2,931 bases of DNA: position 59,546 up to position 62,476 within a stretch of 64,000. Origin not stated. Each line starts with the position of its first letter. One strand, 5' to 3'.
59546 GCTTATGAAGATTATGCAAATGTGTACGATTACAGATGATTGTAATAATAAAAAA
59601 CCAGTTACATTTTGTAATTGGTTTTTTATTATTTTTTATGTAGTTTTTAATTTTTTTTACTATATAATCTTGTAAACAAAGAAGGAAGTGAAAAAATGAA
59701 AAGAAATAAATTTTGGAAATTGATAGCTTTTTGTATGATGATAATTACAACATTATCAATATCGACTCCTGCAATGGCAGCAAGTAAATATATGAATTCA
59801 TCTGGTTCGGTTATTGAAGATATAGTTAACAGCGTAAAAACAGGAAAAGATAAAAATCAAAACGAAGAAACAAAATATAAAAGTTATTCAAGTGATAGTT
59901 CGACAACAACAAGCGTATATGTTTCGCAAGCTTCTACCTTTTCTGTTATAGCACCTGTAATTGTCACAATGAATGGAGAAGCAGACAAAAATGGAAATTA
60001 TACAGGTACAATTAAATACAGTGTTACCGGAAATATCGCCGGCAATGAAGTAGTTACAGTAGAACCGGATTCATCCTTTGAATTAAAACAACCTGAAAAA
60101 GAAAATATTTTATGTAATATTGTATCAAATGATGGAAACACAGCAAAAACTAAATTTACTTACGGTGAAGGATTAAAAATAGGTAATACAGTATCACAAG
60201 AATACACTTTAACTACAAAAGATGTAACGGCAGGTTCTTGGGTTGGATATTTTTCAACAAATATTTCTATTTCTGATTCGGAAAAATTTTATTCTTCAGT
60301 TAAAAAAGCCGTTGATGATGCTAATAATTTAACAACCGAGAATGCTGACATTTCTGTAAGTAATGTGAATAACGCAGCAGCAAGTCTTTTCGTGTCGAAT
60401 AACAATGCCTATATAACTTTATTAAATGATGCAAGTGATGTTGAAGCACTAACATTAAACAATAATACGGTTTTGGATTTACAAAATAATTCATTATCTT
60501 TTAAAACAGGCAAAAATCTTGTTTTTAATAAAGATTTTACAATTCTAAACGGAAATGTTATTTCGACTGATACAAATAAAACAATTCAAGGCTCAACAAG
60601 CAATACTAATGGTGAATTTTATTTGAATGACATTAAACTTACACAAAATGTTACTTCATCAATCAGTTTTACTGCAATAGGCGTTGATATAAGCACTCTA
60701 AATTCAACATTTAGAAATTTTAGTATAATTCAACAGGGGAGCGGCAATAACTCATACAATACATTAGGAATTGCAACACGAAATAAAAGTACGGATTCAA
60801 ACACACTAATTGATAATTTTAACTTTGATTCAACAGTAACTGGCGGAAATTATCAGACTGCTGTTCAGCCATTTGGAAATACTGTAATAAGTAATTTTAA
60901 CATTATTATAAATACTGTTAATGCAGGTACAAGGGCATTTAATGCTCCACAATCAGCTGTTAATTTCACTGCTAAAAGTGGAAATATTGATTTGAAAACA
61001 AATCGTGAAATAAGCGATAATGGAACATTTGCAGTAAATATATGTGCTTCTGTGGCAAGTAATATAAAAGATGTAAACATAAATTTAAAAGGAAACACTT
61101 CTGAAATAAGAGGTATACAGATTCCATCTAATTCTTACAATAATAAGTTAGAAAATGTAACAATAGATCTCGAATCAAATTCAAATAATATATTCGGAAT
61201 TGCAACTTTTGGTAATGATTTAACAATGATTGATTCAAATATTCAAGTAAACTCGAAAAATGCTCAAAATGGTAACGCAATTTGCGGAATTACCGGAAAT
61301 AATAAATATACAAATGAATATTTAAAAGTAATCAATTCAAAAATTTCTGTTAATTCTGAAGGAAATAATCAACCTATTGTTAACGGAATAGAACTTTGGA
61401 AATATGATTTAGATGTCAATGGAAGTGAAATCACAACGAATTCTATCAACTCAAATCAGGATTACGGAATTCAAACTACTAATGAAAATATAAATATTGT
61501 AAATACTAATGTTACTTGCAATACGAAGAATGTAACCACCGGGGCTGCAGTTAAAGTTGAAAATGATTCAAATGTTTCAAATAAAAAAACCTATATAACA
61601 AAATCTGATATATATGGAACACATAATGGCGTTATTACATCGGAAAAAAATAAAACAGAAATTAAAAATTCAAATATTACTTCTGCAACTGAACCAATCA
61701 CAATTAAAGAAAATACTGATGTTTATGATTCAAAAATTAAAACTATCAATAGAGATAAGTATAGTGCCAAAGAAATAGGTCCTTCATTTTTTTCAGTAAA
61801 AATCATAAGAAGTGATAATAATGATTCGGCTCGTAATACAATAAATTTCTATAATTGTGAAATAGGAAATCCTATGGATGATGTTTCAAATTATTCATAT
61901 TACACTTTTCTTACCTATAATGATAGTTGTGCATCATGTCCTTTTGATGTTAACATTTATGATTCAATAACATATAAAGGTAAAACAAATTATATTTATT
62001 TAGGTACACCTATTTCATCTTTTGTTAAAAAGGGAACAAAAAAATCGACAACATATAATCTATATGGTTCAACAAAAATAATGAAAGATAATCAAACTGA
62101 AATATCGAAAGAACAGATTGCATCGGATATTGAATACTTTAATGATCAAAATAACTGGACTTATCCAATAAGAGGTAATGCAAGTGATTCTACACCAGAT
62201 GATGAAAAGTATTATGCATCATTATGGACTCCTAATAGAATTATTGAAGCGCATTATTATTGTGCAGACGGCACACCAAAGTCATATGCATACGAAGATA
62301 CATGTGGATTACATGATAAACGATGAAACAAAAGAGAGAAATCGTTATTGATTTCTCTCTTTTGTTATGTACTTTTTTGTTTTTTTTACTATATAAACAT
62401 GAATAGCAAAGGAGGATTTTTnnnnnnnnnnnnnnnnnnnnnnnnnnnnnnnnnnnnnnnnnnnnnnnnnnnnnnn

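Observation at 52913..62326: Dedicated signal peptidase I embedded among four secreted paralogs that share a conserved mature N-terminal module: candidate TasA/SipW-like fibre or secretion system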

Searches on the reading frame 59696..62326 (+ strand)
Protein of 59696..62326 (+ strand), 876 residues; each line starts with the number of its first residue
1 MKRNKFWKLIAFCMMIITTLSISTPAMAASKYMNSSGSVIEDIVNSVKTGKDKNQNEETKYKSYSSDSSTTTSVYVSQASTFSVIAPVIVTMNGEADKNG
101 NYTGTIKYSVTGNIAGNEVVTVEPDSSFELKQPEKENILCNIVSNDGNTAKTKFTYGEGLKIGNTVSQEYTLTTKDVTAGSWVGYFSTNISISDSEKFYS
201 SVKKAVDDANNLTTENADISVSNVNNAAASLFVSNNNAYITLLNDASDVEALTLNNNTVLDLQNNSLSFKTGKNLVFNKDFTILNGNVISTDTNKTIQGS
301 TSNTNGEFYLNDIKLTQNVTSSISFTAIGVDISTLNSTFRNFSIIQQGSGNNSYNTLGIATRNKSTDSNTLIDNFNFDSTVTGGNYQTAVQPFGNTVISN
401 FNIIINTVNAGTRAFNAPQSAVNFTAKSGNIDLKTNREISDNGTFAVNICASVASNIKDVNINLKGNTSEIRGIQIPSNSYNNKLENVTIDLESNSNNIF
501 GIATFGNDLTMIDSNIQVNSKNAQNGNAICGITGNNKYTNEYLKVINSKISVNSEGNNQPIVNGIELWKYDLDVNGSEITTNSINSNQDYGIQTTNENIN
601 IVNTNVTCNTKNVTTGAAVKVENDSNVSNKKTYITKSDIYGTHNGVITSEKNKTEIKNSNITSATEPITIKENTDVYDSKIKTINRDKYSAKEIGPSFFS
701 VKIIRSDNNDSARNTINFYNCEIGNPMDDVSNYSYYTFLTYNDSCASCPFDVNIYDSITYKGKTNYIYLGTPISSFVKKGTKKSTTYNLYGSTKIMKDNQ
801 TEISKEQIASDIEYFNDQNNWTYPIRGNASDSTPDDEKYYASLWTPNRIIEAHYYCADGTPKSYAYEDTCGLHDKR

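Call 3: search_protein_families(library=pfam, proteins=[window:59696-62326:+], max_evalue=0.1)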
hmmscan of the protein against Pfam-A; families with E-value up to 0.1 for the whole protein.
window:59696-62326:+ (876 aa): 1 family
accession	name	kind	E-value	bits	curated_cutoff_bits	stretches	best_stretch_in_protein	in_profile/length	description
PF14996.11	RMP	-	0.079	13.6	27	0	745-784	79-118/154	Retinal Maintenance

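Call 4: search_protein_families(library=ncbifam, proteins=[window:59696-62326:+], max_evalue=0.1)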
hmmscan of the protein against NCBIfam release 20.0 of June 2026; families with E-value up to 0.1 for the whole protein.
window:59696-62326:+ (876 aa): 0 families
